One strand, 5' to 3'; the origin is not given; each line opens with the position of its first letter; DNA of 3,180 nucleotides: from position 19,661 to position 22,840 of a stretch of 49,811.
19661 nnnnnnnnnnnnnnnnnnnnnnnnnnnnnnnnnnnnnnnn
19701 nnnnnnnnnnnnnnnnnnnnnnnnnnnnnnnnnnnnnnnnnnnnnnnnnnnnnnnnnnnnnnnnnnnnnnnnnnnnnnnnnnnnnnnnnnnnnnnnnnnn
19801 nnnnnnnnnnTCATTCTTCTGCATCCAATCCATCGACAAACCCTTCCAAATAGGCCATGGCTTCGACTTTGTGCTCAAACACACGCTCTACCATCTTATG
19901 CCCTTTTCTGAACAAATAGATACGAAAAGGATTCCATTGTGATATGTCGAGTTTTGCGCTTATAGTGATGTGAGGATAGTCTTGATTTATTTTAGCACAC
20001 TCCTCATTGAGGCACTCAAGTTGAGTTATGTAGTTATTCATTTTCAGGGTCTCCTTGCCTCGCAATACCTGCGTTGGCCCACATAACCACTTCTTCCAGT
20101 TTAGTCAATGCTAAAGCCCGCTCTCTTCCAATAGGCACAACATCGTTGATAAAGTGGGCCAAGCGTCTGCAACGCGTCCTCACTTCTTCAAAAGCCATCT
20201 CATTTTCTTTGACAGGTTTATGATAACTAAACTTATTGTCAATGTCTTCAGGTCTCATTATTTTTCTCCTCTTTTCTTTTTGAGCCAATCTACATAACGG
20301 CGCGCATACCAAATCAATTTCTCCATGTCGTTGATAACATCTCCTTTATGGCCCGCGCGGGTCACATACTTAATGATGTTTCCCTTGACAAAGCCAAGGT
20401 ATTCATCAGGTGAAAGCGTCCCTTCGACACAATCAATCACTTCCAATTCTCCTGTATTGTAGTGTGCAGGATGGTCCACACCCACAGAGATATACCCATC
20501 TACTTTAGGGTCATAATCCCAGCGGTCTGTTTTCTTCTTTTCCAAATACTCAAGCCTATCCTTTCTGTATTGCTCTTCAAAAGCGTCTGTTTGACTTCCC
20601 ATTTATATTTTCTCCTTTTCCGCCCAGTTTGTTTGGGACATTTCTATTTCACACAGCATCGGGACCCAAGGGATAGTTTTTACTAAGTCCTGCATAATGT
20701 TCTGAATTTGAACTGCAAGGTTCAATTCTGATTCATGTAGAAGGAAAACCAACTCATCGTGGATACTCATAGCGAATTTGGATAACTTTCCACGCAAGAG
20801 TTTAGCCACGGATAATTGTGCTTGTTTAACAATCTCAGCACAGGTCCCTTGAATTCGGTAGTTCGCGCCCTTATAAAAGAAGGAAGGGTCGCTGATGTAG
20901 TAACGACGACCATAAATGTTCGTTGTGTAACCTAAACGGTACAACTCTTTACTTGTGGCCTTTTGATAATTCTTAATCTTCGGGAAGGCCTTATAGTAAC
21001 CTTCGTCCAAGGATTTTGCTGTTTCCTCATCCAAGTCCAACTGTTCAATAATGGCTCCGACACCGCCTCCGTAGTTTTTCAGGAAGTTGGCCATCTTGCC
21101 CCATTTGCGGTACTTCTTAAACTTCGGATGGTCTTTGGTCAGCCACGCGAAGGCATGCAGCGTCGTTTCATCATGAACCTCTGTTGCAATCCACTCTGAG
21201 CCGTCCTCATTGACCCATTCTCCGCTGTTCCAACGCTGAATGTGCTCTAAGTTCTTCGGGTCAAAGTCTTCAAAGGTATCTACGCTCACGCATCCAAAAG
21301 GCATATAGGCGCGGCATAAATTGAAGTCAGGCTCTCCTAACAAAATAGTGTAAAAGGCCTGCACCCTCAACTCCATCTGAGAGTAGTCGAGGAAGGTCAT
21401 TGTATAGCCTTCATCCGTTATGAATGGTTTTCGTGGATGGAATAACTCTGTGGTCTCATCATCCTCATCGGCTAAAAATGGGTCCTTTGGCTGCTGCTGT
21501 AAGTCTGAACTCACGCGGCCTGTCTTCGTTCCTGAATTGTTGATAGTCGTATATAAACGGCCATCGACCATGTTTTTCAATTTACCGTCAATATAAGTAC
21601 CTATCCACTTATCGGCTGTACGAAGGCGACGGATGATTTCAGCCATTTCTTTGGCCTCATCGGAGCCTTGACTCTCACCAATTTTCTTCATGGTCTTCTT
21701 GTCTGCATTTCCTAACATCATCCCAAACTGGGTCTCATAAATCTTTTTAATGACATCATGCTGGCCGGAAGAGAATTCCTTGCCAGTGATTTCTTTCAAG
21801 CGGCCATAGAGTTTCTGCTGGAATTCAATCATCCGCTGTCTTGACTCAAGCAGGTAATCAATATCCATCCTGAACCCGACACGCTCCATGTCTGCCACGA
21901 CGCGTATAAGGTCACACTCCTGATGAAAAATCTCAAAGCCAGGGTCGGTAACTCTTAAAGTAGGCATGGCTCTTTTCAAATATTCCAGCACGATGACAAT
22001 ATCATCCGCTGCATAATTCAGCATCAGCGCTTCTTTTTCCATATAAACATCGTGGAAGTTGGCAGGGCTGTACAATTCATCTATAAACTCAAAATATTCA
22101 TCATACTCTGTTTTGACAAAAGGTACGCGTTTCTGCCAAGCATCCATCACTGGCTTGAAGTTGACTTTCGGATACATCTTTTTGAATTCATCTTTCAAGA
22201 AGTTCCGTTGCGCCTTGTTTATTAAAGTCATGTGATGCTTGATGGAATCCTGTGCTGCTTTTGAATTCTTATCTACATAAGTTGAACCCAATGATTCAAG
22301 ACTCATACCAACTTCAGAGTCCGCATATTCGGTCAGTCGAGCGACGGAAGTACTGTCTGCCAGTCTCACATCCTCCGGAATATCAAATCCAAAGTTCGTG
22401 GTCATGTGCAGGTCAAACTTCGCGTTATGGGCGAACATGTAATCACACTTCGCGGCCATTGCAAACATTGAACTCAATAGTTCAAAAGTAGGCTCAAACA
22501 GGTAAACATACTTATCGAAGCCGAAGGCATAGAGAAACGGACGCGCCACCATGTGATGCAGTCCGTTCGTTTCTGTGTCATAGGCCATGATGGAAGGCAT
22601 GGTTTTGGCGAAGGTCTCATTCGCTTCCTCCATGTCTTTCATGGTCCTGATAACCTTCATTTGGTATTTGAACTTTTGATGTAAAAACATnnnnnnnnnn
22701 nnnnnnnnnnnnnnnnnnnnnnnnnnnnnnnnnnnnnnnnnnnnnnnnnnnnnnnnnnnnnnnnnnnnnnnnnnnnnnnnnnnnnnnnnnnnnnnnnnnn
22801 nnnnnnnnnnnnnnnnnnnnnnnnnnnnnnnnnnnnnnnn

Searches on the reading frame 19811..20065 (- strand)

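Call 56: search_protein_families(library=pfam, max_evalue=1, proteins=[window:19811-20065:-])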
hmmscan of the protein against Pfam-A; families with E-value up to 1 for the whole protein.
window:19811-20065:- (84 aa): 3 families
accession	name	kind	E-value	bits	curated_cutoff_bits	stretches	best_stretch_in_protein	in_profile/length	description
PF09325.15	Vps5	-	0.01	15.9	27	1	6-77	162-234/236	Vps5 C terminal like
PF23874.1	Phage_Hfq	-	0.11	13.2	24.2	1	46-83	12-46/98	Hfq-like protein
PF25457.1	IRF-2BP1_2_M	-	0.16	11.8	23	1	28-69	30-73/162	IRF-2BP1/2 middle domain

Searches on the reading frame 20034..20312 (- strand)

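Call 56: search_protein_families(library=pfam, max_evalue=1, proteins=[window:20034-20312:-])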
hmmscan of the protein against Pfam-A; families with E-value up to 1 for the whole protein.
window:20034-20312:- (92 aa): 1 family
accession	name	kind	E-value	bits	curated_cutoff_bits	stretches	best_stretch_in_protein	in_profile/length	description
PF24729.2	Acb2_Tad1_hairpin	-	6.1e-18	65.2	27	1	29-85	1-58/58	Acb2/Tad1, hairpin domain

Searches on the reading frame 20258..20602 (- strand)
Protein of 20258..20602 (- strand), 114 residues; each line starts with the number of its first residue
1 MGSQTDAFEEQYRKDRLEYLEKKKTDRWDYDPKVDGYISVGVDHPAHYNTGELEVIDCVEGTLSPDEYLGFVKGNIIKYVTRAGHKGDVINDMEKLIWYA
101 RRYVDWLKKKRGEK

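Call 11: search_protein_families(library=pfam, max_evalue=0.01, proteins=[window:20258-20602:-])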
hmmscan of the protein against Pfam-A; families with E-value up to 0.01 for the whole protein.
window:20258-20602:- (114 aa): 1 family
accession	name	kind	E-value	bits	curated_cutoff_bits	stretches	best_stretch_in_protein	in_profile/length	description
PF11753.13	DUF3310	-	2.5e-18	66.3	24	1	42-100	1-59/60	Protein of unknwon function (DUF3310)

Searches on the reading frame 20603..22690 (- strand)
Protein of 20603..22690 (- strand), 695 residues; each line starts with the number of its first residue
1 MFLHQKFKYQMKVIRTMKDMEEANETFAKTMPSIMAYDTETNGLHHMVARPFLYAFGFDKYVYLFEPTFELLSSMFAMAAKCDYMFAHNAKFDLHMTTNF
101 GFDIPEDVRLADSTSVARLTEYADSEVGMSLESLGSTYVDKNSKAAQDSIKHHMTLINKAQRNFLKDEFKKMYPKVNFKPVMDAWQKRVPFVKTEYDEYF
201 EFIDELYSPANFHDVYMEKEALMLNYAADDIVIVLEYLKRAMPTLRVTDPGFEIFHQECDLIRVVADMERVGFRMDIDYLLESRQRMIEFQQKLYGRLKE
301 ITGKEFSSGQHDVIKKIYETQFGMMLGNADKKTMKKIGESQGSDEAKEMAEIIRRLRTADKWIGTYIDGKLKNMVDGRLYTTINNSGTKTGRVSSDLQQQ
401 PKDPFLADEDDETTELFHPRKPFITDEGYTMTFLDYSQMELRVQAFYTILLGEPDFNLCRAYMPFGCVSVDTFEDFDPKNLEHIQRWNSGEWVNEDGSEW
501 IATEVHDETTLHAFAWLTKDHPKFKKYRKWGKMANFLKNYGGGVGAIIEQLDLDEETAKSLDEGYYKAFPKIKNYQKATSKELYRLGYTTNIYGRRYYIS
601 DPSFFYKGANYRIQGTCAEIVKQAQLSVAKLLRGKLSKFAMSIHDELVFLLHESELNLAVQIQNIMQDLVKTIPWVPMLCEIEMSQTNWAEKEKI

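Call 10: search_protein_families(library=pfam, max_evalue=0.01, proteins=[window:20603-22690:-])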
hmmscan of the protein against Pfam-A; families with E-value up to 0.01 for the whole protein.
window:20603-22690:- (695 aa): 2 families
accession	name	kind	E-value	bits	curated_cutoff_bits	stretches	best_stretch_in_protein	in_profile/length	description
PF00476.26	DNA_pol_A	-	4.4e-42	144.8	34.3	2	505-691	186-381/381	DNA polymerase family A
PF01612.26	DNA_pol_A_exo1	-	0.00012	22.4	23.6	1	13-143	3-132/173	3'-5' exonuclease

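Call 15: search_dna_similar(query=window:20603-22690:-, collection=phages, mode=protein, max_rows=25)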
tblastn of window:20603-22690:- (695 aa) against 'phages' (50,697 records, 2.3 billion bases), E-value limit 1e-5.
Records with a match: 1340; places in all: 1340; records where one place covers at least 80% of the query: 287.
Best place of each record, by identity: <60% 1340.
By first word of the organism name: Mycobacterium 963; Pseudomonas 69; Rhodococcus 45; Gordonia 35; Arthrobacter 31; Enterococcus 31; Bacteriophage 24; Vibrio 22; Microbacterium 18; Streptomyces 17; and 32 more.
By host as written in the record: Mycobacterium smegmatis mc2 155 696; Mycobacterium smegmatis mc#155 129; - 81; Mycobacterium smegmatis mc2155 52; Rhodococcus erythropolis RIA 643 37; Gordonia terrae 3612 30; Pseudomonas aeruginosa 26; Pseudomonas aeruginosa PAO1 22; and 117 more.
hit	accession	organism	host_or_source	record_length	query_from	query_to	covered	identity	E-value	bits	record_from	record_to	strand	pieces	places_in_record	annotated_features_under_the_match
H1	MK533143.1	Paenibacillus phage vB_PlaP_API480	Paenibacillus larvae Pl02-27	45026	14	695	98%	36.9%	3e-127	422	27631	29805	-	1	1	DNA polymerase I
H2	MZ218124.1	Paenibacillus phage SV21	Paenibacillus larvae SV21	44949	3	695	100%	35.3%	4e-123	410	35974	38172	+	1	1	DNA polymerase I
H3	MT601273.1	Bacillus phage vB_BsuS-Goe12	Bacillus subtilis Delta6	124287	17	695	98%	32.0%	2e-96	332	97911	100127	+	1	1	hypothetical: hypothetical protein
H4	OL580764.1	Bacillus phage vB_BsuS-Goe14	Bacillus subtilis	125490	17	695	98%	32.0%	2e-96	332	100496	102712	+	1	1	hypothetical protein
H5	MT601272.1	Bacillus phage vB_BsuS-Goe11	Bacillus subtilis Delta6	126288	17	695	98%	32.0%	2e-96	332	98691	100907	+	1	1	hypothetical: hypothetical protein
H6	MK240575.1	Thermobifida phage P318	Thermobifida fusca NTU22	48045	5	690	99%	24.2%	1e-24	116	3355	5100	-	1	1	DNA polymerase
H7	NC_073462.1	Streptomyces phage Ibantik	Streptomyces lividans JI 1326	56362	10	690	98%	23.3%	3e-21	105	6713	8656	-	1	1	18: DNA polymerase I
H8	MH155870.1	Streptomyces phage Ibantik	Streptomyces lividans JI 1326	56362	10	690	98%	23.3%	3e-21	105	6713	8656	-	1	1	18: DNA polymerase I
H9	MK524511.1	Mycobacterium phage Bowtie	Mycobacterium smegmatis mc2 155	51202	11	668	95%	23.0%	4e-20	101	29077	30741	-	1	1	45: DNA polymerase I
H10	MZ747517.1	Mycobacterium phage Lucivia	Mycobacterium smegmatis mc#155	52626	11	668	95%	23.0%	6e-20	101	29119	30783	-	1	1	45: DNA polymerase I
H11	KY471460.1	Mycobacterium phage Jabith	Mycobacterium smegmatis mc2 155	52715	11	668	95%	23.0%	1e-19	100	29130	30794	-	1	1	DNA polymerase I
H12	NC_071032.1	Arthrobacter phage Reedo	Arthrobacter globiformis B-2979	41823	34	690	95%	22.9%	5e-20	101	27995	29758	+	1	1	40: DNA polymerase I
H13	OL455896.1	Arthrobacter phage Reedo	Arthrobacter globiformis B-2979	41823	34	690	95%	22.9%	5e-20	101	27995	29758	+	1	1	40: DNA polymerase I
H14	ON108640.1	Mycobacterium phage Sham4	Mycobacterium smegmatis mc#155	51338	11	668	95%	22.9%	2e-20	102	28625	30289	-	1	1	44: DNA polymerase I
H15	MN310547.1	Mycobacterium phage Hutc2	Mycobacterium smegmatis mc2 155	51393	11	668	95%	22.9%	2e-20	102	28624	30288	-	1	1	43: DNA polymerase I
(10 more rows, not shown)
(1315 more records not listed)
